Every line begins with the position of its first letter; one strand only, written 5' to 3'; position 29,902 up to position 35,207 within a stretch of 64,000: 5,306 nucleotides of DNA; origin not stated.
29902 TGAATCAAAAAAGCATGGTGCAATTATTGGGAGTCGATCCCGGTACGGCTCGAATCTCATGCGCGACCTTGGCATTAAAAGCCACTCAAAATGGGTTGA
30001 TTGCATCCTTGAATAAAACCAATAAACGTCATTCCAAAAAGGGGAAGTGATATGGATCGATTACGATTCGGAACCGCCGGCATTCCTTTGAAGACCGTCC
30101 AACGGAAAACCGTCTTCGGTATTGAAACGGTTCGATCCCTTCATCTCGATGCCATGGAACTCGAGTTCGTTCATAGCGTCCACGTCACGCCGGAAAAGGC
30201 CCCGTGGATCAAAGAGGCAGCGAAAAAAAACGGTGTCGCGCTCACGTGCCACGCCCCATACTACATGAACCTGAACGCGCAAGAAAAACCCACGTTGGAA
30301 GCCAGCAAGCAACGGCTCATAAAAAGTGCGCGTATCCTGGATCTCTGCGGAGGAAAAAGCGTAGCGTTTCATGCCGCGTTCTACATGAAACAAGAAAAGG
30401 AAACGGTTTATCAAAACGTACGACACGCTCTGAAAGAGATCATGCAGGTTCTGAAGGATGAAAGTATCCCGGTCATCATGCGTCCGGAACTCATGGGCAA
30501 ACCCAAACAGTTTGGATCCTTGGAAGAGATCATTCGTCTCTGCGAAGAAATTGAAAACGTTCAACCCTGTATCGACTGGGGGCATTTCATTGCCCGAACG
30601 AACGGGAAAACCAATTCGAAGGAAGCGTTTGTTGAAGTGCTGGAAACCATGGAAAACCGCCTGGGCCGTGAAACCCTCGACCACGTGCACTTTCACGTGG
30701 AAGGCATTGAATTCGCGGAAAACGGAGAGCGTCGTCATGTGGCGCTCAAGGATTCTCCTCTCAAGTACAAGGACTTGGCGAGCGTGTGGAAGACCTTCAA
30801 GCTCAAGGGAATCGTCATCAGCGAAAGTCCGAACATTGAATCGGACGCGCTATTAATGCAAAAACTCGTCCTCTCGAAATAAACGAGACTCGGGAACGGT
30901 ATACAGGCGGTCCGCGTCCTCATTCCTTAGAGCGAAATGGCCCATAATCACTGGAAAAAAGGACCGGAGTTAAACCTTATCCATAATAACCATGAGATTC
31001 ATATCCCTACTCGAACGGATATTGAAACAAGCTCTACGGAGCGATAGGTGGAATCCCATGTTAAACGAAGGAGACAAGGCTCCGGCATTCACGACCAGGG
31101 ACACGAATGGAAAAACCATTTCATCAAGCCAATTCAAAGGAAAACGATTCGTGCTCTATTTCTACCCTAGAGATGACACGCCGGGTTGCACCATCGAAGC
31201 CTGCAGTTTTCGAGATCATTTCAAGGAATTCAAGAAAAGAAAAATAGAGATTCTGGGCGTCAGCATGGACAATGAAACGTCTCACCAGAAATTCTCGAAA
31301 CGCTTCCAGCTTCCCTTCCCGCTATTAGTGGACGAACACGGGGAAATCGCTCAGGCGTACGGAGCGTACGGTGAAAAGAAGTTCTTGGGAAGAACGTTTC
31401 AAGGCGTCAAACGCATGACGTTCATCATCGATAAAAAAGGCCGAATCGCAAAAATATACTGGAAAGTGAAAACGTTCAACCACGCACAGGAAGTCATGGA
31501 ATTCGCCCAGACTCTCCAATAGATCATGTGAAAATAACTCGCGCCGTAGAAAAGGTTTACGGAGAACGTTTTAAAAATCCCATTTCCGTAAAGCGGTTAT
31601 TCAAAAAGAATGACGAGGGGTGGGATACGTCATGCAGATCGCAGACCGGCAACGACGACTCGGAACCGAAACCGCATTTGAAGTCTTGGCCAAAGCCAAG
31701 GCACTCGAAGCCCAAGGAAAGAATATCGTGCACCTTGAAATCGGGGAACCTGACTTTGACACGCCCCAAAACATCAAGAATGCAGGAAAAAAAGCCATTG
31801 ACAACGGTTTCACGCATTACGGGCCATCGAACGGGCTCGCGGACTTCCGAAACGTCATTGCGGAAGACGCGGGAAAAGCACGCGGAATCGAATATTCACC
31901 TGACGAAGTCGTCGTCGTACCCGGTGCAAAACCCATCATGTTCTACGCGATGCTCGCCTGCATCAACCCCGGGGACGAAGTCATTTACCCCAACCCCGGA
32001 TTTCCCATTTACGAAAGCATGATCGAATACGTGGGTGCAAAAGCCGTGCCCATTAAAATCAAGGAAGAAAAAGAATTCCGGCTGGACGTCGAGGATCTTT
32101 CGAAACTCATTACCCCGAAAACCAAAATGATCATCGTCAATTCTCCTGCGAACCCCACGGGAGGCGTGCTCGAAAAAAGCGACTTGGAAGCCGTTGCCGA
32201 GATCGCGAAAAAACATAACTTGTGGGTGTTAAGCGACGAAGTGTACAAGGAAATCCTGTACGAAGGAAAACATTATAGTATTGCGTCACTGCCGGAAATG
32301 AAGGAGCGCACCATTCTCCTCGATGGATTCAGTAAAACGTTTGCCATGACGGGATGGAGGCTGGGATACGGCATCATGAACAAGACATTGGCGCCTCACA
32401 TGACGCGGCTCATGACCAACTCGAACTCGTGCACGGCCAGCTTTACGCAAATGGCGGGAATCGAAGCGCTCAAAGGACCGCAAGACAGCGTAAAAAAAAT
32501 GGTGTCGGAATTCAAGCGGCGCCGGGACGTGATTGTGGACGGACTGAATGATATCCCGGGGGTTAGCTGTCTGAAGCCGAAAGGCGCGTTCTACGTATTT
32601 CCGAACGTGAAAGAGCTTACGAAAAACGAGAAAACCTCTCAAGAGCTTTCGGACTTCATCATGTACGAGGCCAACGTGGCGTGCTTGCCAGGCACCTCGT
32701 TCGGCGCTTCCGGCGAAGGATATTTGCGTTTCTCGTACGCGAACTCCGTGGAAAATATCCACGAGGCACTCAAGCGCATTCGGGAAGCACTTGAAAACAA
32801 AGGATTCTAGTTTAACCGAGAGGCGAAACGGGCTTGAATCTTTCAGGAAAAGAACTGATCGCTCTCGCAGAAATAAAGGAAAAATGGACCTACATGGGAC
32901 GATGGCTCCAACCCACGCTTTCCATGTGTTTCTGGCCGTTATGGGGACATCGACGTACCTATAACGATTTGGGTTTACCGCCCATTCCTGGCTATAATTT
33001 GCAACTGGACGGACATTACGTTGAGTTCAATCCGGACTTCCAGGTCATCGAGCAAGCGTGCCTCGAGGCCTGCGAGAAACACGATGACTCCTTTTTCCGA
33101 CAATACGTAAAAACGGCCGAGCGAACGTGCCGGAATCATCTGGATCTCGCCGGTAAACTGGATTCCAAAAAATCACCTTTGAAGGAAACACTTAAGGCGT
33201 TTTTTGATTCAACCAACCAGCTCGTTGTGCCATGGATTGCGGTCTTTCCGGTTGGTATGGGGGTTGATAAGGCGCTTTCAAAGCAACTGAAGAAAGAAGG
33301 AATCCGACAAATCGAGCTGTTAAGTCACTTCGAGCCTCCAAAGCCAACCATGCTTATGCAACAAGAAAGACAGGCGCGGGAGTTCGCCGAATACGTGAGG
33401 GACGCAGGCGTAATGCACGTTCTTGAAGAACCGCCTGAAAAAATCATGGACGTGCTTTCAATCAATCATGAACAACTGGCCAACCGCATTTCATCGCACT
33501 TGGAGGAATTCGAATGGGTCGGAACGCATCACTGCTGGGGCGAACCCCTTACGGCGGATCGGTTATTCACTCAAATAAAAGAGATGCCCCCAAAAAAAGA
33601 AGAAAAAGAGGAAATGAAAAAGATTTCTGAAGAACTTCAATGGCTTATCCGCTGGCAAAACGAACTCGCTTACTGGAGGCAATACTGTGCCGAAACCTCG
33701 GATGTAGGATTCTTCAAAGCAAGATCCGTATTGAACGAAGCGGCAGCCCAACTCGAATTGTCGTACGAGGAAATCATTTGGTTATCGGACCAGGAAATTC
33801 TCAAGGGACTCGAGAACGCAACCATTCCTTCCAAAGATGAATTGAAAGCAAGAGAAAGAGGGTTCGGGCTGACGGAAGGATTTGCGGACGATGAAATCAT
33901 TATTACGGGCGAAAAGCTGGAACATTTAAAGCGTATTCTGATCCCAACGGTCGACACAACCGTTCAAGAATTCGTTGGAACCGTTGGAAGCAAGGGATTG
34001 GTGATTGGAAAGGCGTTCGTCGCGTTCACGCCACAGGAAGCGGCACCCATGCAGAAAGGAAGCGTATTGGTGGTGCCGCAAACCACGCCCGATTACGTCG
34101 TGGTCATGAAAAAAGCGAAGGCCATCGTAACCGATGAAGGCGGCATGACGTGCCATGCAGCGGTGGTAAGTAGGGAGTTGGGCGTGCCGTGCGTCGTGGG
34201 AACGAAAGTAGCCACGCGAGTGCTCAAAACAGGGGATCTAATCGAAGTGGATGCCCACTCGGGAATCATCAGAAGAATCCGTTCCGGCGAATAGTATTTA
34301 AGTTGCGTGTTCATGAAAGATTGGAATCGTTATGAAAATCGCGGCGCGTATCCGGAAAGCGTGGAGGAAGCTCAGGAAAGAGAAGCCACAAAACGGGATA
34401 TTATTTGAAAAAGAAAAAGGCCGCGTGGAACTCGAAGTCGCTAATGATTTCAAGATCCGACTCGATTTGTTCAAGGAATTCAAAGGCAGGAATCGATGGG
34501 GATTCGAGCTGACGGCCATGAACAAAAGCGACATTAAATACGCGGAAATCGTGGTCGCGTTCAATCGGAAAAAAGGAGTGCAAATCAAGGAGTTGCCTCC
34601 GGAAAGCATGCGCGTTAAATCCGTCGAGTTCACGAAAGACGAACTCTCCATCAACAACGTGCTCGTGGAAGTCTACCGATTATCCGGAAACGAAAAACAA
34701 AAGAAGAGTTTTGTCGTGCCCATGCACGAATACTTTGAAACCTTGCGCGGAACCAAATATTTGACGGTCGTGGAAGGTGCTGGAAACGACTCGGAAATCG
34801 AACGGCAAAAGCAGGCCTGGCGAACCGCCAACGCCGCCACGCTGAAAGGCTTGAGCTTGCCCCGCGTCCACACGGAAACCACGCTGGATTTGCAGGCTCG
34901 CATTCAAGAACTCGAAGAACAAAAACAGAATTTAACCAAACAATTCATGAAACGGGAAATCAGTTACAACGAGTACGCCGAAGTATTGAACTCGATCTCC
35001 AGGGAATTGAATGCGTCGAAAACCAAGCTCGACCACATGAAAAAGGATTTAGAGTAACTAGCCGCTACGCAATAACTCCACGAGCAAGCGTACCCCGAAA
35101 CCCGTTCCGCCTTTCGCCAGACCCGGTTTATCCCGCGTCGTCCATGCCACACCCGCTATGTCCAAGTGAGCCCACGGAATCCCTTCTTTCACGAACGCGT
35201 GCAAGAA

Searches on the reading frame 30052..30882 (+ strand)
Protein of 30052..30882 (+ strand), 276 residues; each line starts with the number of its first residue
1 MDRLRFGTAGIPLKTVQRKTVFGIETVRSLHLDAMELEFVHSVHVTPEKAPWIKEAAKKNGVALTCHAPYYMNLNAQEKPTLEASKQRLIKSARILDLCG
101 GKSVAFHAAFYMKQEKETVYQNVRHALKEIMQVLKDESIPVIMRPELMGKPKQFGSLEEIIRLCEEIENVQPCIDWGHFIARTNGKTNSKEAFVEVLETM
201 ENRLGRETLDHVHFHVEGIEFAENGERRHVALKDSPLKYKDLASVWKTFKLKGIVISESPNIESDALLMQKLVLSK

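Call 74: search_protein_families(library=pfam, proteins=[window:30052-30882:+], max_evalue=0.001)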
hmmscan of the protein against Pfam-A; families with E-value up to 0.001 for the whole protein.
window:30052-30882:+ (276 aa): 1 family
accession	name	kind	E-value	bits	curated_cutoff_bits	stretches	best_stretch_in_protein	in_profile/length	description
PF01261.30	AP_endonuc_2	-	2.7e-30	106.3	31.1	1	26-262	3-232/249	Xylose isomerase-like TIM barrel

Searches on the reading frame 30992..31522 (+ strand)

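Call 74: search_protein_families(library=pfam, proteins=[window:30992-31522:+], max_evalue=0.001)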
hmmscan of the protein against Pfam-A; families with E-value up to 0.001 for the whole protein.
window:30992-31522:+ (176 aa): 3 families
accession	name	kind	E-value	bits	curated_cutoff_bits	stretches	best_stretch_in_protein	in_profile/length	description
PF00578.27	AhpC-TSA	-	2.6e-41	140.9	26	1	27-154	2-123/124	AhpC/TSA family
PF08534.16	Redoxin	-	3.9e-27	95.3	26.6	1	26-158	2-134/148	Redoxin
PF13911.12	AhpC-TSA_2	-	7.8e-05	23.5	27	1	75-136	4-62/114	AhpC/TSA antioxidant enzyme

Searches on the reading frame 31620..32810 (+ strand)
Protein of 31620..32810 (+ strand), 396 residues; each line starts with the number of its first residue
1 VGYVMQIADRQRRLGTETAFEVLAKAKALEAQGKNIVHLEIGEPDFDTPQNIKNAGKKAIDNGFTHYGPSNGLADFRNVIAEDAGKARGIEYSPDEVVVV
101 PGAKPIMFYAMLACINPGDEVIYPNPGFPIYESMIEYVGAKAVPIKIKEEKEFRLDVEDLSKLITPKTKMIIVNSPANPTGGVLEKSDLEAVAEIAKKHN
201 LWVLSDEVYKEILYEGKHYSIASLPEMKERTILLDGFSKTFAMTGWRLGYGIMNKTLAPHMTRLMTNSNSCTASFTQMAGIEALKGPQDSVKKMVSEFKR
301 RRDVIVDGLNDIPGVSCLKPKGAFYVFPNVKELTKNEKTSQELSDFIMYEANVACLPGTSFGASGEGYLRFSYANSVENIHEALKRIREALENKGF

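Call 74: search_protein_families(library=pfam, proteins=[window:31620-32810:+], max_evalue=0.001)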
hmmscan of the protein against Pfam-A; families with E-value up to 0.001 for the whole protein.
window:31620-32810:+ (396 aa): 5 families
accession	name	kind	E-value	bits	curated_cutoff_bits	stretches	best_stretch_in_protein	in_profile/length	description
PF00155.27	Aminotran_1_2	-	9.1e-79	265.7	19.7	1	35-387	2-361/361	Aminotransferase class I and II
PF01041.23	DegT_DnrJ_EryC1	-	2.3e-13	50.5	19.8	1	107-206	53-145/360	DegT/DnrJ/EryC1/StrS aminotransferase family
PF01053.26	Cys_Met_Meta_PP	-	8.4e-09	34.9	27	1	108-208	81-175/381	Cys/Met metabolism PLP-dependent enzyme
PF01212.27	Beta_elim_lyase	-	6.3e-05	22.9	27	1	133-206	89-168/288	Beta-eliminating lyase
PF00266.25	Aminotran_5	-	9.1e-05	22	21.5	1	110-207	77-176/371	Aminotransferase class-V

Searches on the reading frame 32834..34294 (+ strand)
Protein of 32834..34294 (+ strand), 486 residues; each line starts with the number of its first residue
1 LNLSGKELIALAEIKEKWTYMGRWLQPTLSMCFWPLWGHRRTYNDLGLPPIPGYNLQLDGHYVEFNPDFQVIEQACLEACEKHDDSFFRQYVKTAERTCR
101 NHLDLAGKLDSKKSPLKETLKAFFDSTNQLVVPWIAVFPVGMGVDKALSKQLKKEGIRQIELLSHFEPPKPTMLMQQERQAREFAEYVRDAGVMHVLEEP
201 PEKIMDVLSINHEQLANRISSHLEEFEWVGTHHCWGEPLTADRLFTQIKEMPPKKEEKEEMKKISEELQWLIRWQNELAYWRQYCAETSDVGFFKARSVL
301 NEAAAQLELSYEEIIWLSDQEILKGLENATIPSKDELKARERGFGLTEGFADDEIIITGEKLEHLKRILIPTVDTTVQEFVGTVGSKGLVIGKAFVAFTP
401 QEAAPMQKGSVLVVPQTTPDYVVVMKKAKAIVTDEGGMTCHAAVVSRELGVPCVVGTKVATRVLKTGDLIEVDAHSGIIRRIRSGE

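Call 74: search_protein_families(library=pfam, proteins=[window:32834-34294:+], max_evalue=0.001)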
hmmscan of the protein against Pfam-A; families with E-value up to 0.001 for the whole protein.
window:32834-34294:+ (486 aa): 1 family
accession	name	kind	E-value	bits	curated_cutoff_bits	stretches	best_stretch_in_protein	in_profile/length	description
PF00391.29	PEP-utilizers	-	2.5e-27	94.7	23.1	1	407-477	2-72/72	PEP-utilising enzyme, mobile domain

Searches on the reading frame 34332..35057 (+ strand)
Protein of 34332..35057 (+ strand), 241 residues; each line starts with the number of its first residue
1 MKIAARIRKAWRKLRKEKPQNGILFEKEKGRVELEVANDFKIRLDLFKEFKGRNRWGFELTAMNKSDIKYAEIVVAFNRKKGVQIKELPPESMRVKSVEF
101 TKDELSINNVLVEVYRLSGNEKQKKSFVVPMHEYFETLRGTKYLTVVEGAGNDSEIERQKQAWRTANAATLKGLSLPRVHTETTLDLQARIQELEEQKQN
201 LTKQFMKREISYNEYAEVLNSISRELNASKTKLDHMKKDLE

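Call 75: search_protein_families(library=pfam, proteins=[window:34332-35057:+], max_evalue=0.01)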
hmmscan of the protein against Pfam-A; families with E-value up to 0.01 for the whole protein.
window:34332-35057:+ (241 aa): 2 families
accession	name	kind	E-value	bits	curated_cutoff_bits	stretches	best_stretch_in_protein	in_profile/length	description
PF16326.10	ABC_tran_CTD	-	0.00082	20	32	1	187-235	13-59/69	ABC transporter C-terminal domain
PF13747.11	DUF4164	-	0.0026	18.6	27.2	1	183-231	33-81/89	Domain of unknown function (DUF4164)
